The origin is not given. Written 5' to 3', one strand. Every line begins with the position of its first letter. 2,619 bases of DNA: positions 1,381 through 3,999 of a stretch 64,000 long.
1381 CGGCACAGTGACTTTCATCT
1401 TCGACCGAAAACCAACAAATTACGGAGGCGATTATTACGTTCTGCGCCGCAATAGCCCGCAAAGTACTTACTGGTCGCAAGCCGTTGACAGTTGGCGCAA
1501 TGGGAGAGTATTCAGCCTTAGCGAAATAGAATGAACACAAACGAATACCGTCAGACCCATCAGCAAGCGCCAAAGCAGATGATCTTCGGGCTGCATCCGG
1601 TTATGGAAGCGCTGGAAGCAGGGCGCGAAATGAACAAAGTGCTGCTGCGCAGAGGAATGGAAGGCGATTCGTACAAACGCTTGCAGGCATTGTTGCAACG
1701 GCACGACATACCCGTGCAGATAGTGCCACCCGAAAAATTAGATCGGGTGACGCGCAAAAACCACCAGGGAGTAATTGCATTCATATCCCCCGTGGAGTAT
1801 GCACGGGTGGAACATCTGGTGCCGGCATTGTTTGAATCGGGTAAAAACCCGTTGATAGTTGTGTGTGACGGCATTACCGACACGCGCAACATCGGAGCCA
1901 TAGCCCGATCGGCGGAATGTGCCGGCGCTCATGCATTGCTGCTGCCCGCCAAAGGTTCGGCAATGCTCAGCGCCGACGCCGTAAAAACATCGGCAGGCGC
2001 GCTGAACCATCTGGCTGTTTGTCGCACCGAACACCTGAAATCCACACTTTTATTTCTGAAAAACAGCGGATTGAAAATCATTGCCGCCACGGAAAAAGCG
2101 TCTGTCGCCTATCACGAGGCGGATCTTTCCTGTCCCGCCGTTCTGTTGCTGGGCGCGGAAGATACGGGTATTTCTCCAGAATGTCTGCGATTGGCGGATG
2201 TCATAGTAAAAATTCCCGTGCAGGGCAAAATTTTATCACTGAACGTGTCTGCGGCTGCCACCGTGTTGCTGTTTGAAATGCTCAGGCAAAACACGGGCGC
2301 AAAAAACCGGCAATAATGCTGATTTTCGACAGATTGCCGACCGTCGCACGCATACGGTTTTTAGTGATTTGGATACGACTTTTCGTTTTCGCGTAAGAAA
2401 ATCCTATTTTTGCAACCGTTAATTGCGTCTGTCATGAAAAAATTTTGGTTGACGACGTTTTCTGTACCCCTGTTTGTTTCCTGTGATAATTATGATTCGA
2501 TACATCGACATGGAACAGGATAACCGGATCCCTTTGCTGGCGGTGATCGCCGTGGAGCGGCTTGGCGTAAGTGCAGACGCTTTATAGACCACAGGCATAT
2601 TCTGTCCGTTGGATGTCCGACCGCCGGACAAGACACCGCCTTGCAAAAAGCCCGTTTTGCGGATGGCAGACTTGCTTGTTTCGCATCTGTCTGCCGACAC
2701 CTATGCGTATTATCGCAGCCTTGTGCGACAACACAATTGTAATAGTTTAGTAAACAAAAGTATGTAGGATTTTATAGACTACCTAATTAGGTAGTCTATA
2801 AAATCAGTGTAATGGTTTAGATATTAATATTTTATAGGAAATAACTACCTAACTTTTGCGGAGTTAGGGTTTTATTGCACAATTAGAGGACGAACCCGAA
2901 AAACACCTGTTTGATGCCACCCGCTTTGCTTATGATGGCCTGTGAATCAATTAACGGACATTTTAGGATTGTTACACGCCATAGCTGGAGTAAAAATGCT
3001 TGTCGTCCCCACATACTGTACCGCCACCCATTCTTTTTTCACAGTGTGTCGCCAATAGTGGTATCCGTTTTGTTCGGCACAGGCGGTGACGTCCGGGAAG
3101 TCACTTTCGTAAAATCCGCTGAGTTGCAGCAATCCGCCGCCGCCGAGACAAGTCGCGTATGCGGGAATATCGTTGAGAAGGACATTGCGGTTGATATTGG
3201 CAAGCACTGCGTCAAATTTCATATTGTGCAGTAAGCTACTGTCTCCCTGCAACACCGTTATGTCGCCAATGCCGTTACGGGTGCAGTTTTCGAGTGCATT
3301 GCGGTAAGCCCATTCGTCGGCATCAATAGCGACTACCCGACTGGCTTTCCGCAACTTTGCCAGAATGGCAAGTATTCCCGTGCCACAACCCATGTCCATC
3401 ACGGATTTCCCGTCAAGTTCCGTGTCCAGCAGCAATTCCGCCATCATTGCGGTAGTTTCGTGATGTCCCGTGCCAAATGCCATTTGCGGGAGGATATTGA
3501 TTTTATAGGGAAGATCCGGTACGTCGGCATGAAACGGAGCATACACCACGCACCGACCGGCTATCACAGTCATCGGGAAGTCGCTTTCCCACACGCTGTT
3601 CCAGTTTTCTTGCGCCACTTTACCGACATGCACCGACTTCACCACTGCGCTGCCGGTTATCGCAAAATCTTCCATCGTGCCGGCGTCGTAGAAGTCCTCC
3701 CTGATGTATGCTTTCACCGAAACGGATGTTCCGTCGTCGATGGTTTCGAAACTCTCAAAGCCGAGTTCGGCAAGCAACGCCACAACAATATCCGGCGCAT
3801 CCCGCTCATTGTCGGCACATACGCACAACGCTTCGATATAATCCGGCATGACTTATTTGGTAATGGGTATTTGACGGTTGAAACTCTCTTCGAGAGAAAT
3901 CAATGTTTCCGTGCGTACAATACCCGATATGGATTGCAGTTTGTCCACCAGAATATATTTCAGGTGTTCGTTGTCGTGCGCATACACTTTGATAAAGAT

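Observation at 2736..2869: Three-copy structured repeat family with a perfect 38-bp palindrome (copy 1)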

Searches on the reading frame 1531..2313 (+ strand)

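Call 60: search_protein_families(library=pfam, proteins=[window:1531-2313:+], max_evalue=0.001)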
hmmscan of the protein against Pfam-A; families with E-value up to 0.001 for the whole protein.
window:1531-2313:+ (261 aa): 2 families
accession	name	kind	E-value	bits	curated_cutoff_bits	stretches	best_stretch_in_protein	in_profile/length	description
PF00588.24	SpoU_methylase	-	1.5e-36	126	29.7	1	108-248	2-142/142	SpoU rRNA Methylase family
PF08032.17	SpoU_sub_bind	-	2.4e-20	73.1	22.8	1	17-90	1-75/76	RNA 2'-O ribose methyltransferase substrate binding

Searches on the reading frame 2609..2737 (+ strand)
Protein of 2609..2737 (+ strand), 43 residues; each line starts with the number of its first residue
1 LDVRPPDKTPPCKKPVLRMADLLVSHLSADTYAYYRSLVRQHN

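Call 60: search_protein_families(library=pfam, proteins=[window:2609-2737:+], max_evalue=0.001)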
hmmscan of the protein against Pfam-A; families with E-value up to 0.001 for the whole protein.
seq(43 aa): 0 families

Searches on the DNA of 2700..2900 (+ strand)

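Call 13: search_dna_similar(query=window:2700-2900:+, collection=plasmids, mode=distant, max_evalue=0.001)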
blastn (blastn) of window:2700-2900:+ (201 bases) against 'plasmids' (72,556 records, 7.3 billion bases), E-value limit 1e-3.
No match.

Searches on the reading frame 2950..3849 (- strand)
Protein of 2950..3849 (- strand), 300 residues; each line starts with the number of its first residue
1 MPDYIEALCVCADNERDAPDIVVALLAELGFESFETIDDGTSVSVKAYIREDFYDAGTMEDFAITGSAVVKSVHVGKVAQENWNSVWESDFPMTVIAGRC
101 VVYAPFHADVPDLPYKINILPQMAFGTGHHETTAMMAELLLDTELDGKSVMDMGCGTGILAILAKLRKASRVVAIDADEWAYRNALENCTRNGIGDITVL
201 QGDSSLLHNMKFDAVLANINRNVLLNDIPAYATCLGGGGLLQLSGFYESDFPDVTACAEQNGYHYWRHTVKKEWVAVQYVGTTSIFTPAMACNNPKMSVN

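Call 60: search_protein_families(library=pfam, proteins=[window:2950-3849:-], max_evalue=0.001)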
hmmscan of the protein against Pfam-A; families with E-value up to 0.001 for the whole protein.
window:2950-3849:- (300 aa): 10 families
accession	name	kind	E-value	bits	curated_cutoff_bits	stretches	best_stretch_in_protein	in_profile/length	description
PF06325.19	PrmA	-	4.2e-42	145.1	22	1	41-278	54-292/296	Ribosomal protein L11 methyltransferase (PrmA)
PF13847.12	Methyltransf_31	-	3.1e-10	40.3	27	1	146-236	3-95/145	Methyltransferase domain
PF05175.20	MTS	-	2.9e-09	37.3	23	1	133-218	20-105/170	Methyltransferase small domain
PF13649.12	Methyltransf_25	-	6.2e-09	36.9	27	1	150-219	1-72/97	Methyltransferase domain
PF02475.24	TRM5-TYW2_MTfase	-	2.4e-06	28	28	1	146-219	36-112/164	TRM5/TYW2 methyltransferase domain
PF08241.18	Methyltransf_11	-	1.7e-05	25.8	21.2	1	152-218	2-67/95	Methyltransferase domain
PF03602.21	Cons_hypoth95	-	1.8e-05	25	24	1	141-205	36-101/182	Conserved hypothetical protein 95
PF01135.25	PCMT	-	2.5e-05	24.6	20.3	1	131-205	60-134/210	Protein-L-isoaspartate(D-aspartate) O-methyltransferase (PCMT)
PF13489.12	Methyltransf_23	-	8.4e-05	22.8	27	1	140-184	16-59/164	Methyltransferase domain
PF08242.18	Methyltransf_12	-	0.00035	21.7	30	1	151-218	1-72/98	Methyltransferase domain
